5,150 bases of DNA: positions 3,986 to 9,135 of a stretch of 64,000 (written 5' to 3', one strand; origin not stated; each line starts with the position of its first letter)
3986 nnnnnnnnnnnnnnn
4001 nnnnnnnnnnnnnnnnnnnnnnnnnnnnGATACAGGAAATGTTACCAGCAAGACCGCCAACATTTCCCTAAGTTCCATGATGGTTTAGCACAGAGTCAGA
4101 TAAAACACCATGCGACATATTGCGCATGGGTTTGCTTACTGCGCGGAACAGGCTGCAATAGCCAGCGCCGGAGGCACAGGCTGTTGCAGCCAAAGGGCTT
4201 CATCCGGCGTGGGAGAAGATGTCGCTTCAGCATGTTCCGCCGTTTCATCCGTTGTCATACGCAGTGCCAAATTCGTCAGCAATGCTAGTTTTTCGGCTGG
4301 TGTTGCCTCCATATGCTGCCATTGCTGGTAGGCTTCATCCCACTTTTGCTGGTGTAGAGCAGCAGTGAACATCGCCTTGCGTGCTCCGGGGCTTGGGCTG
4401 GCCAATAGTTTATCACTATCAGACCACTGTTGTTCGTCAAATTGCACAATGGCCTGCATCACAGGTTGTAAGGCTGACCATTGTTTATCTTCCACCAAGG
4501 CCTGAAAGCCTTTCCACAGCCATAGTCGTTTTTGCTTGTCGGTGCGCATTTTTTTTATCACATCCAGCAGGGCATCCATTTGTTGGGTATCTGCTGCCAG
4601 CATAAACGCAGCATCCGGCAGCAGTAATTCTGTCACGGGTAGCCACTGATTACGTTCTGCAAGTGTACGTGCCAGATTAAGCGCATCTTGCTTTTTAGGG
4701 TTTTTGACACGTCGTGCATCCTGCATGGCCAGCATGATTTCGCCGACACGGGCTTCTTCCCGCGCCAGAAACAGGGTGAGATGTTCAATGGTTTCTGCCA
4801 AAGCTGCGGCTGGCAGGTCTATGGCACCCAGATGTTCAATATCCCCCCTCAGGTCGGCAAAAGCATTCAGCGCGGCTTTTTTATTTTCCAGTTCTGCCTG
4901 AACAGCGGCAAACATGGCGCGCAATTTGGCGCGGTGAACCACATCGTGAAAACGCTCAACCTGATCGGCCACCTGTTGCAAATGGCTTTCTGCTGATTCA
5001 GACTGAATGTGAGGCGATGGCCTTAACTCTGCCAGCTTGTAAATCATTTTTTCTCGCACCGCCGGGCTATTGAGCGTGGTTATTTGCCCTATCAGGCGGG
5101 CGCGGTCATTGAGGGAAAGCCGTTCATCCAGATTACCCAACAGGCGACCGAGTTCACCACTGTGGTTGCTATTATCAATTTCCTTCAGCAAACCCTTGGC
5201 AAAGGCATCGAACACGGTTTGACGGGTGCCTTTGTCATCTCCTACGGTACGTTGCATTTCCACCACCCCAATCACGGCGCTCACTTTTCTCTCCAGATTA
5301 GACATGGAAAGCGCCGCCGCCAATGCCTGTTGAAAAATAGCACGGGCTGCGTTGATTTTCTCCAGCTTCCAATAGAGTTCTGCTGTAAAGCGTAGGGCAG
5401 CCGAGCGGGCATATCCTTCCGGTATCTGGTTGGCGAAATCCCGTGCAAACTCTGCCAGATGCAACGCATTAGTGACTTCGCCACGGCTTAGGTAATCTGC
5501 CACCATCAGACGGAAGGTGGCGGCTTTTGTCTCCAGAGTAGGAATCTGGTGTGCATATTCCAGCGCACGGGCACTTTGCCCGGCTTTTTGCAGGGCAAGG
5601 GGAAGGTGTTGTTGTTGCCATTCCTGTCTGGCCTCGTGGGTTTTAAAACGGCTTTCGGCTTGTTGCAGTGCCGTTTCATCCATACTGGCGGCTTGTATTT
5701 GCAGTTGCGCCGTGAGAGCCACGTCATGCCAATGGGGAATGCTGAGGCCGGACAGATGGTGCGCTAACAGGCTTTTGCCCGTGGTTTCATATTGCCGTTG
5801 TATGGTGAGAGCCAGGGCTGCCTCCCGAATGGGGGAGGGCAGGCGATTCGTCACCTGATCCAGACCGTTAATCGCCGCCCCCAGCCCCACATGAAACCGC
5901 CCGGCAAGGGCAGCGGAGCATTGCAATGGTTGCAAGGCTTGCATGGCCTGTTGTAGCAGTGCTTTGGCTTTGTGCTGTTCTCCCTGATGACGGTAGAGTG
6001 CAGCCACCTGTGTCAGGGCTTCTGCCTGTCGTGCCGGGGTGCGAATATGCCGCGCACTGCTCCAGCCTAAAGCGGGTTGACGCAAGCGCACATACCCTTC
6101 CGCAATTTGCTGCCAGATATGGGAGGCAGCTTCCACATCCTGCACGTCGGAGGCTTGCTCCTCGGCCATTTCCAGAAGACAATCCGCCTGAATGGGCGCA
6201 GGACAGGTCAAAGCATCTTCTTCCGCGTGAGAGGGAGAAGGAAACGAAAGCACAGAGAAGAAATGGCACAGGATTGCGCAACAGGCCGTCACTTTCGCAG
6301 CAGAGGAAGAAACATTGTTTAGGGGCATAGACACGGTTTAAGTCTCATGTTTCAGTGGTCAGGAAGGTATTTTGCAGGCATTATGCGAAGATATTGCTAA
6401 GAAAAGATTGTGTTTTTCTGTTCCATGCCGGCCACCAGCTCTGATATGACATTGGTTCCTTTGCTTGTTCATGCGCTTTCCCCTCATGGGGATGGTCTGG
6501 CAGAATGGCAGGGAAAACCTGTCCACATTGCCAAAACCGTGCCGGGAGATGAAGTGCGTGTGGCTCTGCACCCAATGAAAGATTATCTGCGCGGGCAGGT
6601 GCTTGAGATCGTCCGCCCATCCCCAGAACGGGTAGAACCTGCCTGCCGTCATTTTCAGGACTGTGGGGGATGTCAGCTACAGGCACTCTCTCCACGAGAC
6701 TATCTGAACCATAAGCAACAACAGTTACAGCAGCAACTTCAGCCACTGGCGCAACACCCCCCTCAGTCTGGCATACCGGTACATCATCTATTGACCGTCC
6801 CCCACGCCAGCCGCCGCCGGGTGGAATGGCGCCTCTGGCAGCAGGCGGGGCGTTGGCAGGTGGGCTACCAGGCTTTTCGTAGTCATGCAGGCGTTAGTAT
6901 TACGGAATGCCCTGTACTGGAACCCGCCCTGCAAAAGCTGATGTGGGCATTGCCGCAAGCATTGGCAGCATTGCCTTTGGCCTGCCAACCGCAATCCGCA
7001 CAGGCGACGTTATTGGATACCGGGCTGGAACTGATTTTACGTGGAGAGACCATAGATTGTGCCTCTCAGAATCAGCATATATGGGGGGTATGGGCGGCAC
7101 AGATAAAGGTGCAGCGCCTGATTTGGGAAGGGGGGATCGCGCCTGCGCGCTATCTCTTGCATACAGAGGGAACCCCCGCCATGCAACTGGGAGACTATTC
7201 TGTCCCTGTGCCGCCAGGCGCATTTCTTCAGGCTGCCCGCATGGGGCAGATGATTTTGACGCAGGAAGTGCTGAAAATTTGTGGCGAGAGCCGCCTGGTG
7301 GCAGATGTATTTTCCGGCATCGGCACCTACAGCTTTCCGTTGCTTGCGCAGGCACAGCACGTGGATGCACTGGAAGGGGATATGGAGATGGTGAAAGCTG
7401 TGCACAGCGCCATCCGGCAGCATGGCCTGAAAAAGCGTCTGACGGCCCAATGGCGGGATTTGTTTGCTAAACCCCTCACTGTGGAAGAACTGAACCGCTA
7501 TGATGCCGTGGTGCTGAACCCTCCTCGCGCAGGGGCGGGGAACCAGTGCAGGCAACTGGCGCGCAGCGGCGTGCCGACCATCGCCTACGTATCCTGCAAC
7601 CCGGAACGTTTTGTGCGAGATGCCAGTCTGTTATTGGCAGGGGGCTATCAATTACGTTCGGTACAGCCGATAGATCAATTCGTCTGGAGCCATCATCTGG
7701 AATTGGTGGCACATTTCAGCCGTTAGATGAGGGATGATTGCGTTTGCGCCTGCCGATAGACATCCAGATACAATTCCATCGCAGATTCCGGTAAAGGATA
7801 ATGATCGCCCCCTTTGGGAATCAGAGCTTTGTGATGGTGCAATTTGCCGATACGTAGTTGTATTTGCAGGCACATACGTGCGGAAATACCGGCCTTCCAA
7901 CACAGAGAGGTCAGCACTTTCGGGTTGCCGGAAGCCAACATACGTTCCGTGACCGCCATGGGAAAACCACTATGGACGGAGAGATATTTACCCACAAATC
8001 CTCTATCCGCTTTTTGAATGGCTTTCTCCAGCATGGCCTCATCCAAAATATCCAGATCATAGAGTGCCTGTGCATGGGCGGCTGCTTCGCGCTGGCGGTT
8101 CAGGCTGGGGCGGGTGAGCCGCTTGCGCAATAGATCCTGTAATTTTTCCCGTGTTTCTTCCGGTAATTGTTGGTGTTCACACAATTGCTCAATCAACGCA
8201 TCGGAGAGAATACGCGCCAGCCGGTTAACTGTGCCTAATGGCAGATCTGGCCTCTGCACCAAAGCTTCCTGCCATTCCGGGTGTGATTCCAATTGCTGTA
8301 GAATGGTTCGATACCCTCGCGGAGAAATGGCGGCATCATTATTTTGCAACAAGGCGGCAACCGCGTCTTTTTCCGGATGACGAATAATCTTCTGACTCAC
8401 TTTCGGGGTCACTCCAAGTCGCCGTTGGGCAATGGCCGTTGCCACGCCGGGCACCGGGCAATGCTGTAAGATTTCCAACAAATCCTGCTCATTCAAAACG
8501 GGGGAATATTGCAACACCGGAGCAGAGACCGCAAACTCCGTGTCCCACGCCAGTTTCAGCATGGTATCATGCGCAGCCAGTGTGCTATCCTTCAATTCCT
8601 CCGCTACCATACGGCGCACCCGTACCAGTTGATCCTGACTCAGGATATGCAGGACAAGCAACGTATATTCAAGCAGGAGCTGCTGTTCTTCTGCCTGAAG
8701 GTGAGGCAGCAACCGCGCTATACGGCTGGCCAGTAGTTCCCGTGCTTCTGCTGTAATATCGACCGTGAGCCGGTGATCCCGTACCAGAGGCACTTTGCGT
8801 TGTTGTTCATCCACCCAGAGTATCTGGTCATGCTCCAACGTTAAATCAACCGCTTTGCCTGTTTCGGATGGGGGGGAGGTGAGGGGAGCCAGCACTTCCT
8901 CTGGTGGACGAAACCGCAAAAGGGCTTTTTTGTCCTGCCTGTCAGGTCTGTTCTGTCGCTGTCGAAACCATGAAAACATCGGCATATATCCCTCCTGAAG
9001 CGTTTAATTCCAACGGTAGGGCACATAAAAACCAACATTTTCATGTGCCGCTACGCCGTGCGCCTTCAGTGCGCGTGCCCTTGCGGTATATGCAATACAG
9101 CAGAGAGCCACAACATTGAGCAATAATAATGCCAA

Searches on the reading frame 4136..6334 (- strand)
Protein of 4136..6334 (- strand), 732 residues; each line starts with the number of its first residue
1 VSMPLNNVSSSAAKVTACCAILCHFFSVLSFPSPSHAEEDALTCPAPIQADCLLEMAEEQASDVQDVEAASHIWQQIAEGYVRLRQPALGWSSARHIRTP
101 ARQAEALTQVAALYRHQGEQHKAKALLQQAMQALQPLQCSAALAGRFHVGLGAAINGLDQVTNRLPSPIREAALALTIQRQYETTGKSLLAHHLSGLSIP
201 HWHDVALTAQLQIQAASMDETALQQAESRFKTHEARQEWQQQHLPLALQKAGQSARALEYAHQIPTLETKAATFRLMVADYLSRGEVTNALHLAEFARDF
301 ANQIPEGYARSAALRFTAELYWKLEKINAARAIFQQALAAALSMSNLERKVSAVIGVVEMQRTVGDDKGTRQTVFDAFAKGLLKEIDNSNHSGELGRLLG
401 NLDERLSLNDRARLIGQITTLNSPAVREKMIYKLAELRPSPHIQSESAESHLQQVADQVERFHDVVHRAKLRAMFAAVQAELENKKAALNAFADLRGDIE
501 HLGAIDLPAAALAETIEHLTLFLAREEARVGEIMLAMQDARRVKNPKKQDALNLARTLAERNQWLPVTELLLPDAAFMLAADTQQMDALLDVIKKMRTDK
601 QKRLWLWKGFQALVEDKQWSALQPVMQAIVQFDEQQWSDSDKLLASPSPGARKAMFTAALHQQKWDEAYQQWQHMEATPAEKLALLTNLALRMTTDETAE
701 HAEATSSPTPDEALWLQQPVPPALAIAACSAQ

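Call 40: search_protein_families(library=pfam, proteins=[window:4136-6334:-], max_evalue=0.001)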
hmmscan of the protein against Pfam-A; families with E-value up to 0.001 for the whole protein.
window:4136-6334:- (732 aa): 1 family
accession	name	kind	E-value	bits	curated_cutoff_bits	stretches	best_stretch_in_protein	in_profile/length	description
PF13424.12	TPR_12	-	7e-05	23.4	30.1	1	271-341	3-75/77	Tetratricopeptide repeat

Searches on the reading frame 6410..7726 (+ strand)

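Call 40: search_protein_families(library=pfam, proteins=[window:6410-7726:+], max_evalue=0.001)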
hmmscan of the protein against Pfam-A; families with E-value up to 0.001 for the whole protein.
window:6410-7726:+ (438 aa): 2 families
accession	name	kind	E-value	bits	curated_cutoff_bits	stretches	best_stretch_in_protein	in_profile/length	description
PF05958.17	tRNA_U5-meth_tr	-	6.3e-08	32.4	23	1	364-432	284-350/357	tRNA (Uracil-5-)-methyltransferase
PF05175.20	MTS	-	6.3e-05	23.1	23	1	281-372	21-107/170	Methyltransferase small domain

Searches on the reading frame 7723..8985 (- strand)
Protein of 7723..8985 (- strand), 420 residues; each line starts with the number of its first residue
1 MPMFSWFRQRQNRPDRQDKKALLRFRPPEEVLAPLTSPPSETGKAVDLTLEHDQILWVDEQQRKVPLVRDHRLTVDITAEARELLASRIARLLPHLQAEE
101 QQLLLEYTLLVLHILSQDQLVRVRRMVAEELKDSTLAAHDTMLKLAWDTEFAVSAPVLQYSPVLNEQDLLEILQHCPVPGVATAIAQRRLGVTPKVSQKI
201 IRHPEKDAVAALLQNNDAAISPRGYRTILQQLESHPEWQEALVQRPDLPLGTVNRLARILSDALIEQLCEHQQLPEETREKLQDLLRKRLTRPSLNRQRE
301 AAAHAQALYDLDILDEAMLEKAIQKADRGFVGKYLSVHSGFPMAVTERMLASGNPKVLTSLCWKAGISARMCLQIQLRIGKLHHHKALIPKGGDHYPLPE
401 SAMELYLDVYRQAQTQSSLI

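Call 3: search_protein_families(library=pfam, proteins=[window:7723-8985:-], max_evalue=0.01)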
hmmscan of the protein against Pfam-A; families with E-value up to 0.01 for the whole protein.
window:7723-8985:- (420 aa): 1 family
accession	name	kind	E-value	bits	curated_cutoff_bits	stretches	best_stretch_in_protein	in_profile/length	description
PF10098.14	DUF2336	-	3.2e-43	148.5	34.6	1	153-385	1-232/262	Uncharacterised protein conserved in bacteria (DUF2336)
